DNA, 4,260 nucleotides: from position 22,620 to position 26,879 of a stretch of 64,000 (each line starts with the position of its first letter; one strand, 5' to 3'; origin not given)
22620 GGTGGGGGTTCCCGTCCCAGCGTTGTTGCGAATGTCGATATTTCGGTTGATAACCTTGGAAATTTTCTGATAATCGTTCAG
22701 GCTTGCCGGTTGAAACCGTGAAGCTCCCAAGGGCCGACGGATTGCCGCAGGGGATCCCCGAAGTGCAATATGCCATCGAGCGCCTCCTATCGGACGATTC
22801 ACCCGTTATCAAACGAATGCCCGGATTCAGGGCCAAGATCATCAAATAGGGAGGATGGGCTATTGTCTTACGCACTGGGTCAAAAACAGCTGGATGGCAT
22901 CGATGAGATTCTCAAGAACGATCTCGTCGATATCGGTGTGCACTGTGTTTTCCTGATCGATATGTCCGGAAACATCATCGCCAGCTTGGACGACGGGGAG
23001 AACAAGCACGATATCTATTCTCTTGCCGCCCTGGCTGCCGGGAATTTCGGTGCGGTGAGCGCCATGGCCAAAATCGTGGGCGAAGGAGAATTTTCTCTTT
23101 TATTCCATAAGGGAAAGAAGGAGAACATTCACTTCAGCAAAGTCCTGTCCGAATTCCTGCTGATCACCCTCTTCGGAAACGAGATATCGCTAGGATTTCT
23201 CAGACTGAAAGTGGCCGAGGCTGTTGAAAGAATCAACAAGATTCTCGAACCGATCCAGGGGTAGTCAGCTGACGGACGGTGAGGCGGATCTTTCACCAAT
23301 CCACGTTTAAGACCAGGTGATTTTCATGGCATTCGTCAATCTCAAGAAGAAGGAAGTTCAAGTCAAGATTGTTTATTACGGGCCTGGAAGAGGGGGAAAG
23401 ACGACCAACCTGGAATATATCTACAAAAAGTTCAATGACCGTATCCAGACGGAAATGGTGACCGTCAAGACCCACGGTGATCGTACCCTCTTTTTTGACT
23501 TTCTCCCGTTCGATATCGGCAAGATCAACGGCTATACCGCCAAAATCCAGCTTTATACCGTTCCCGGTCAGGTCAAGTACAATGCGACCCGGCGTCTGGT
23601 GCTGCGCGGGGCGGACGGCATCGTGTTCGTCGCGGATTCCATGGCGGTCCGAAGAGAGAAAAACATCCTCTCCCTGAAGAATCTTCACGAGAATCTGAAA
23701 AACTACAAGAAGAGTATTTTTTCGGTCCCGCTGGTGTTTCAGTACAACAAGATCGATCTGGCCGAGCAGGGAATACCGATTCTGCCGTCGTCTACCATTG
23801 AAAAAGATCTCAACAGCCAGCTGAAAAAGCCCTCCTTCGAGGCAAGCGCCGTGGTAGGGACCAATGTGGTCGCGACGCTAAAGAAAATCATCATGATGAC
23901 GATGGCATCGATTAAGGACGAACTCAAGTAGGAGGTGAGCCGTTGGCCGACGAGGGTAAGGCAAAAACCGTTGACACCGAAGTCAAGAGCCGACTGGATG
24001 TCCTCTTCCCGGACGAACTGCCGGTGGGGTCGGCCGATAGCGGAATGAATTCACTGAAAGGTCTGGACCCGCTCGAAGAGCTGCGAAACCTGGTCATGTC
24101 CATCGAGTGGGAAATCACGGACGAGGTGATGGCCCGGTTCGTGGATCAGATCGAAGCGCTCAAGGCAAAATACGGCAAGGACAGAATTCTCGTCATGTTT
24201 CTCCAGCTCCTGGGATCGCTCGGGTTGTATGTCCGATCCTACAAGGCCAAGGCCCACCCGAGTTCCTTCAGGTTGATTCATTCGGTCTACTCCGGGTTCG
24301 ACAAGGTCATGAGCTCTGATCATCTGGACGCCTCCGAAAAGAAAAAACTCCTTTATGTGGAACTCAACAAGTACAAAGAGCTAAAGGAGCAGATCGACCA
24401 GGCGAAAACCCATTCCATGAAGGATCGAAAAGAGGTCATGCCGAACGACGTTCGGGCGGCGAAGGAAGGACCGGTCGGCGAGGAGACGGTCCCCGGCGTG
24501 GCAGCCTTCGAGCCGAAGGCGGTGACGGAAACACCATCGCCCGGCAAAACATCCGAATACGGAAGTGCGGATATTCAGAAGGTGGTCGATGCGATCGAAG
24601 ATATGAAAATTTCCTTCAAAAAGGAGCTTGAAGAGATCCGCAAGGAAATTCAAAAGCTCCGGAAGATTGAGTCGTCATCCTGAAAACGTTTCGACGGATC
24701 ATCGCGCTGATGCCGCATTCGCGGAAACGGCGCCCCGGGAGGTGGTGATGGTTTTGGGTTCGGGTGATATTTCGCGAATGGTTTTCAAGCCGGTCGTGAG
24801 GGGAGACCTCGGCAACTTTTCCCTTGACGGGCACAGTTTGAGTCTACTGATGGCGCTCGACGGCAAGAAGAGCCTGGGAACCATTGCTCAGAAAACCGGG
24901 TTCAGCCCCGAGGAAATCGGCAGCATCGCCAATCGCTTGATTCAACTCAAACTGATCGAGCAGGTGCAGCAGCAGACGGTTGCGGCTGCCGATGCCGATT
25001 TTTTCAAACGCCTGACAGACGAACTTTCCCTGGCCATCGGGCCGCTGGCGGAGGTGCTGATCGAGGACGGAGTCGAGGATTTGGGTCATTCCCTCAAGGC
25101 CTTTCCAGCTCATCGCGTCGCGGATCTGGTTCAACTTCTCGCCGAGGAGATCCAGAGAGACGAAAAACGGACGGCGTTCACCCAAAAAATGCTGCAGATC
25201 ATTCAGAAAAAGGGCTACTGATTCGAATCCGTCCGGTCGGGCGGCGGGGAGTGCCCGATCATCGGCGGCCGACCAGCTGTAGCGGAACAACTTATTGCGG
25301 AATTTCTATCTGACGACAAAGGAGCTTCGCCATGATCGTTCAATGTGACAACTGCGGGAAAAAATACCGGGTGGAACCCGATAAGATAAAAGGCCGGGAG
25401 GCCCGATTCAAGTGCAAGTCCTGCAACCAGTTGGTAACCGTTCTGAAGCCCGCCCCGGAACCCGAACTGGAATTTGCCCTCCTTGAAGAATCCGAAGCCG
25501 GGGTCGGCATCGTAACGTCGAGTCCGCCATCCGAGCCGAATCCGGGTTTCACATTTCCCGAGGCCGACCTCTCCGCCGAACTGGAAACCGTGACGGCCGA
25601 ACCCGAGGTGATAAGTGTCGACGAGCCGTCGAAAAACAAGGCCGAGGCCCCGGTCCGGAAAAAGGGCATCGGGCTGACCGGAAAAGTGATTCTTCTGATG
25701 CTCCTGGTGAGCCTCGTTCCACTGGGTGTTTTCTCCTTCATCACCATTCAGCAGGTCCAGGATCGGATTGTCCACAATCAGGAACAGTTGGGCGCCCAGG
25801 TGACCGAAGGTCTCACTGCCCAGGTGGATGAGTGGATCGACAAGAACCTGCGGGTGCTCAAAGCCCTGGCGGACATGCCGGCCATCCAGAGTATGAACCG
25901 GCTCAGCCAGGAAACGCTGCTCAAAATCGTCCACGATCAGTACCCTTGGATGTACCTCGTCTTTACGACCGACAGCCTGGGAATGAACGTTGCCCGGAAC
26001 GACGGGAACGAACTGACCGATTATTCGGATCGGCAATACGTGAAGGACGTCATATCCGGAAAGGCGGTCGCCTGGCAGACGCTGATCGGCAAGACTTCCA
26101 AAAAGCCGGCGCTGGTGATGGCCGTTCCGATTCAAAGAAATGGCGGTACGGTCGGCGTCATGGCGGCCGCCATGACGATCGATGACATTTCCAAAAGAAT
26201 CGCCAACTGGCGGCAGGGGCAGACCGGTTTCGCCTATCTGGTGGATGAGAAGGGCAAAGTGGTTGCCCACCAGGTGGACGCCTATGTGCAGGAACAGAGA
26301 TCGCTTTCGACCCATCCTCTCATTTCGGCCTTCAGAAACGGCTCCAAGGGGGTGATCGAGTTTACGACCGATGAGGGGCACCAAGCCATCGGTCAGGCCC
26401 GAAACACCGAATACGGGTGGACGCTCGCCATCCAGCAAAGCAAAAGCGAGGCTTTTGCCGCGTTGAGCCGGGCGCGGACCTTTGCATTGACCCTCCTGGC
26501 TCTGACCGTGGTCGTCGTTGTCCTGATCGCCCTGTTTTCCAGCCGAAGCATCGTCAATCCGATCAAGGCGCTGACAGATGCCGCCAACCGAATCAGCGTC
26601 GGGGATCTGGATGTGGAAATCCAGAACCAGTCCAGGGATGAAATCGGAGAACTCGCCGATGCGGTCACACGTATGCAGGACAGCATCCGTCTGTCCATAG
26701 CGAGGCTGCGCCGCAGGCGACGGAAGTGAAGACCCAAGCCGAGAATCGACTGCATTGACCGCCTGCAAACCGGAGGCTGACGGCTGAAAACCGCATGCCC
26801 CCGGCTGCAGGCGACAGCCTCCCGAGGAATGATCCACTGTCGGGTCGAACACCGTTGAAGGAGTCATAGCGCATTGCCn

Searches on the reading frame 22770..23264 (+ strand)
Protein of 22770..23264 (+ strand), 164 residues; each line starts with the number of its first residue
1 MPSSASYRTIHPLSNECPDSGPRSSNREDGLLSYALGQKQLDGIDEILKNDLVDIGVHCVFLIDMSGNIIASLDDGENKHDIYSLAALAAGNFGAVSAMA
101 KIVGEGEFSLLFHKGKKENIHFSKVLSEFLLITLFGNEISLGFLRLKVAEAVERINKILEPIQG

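Call 93: search_protein_families(library=pfam, proteins=[window:22770-23264:+], max_evalue=0.00001)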
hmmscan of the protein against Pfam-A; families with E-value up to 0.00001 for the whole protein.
window:22770-23264:+ (164 aa): 1 family
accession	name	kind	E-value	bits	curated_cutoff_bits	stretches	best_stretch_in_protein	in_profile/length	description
PF03259.23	Robl_LC7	-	1.4e-06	28.4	23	1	56-133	14-89/91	Roadblock/LC7 domain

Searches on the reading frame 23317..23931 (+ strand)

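Call 93: search_protein_families(library=pfam, proteins=[window:23317-23931:+], max_evalue=0.00001)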
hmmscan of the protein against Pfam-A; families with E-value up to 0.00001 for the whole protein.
window:23317-23931:+ (204 aa): 2 families
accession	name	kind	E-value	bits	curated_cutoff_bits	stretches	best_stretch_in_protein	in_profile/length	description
PF00071.28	Ras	-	2.6e-08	34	21.6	1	17-192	1-157/162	Ras family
PF00025.27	Arf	-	1e-06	28.8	22.3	1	6-152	5-131/174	ADP-ribosylation factor family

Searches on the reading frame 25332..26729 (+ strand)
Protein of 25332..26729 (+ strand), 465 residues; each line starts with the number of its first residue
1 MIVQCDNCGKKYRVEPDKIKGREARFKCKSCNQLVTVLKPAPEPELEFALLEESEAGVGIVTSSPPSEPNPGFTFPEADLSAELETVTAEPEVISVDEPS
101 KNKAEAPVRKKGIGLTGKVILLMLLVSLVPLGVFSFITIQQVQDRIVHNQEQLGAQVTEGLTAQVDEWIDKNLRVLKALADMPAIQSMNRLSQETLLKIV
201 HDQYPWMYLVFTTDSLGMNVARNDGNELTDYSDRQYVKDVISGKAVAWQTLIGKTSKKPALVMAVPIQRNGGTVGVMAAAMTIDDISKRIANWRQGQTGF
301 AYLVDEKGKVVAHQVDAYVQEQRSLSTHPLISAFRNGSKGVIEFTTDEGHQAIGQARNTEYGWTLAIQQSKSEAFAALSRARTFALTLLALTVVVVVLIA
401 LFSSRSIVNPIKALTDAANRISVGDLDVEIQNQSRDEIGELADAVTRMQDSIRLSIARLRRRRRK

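Call 93: search_protein_families(library=pfam, proteins=[window:25332-26729:+], max_evalue=0.00001)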
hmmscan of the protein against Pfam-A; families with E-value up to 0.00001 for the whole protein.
window:25332-26729:+ (465 aa): 3 families
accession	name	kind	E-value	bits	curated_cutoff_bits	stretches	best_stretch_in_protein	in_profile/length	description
PF02743.24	dCache_1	-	2.2e-20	73.7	45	1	151-367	8-239/240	Cache domain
PF00672.30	HAMP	-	1.7e-15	57.5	25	1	403-453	2-52/53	HAMP domain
PF13717.11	Zn_ribbon_4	-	2.6e-09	37.3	30.3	1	1-33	1-33/36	zinc-ribbon domain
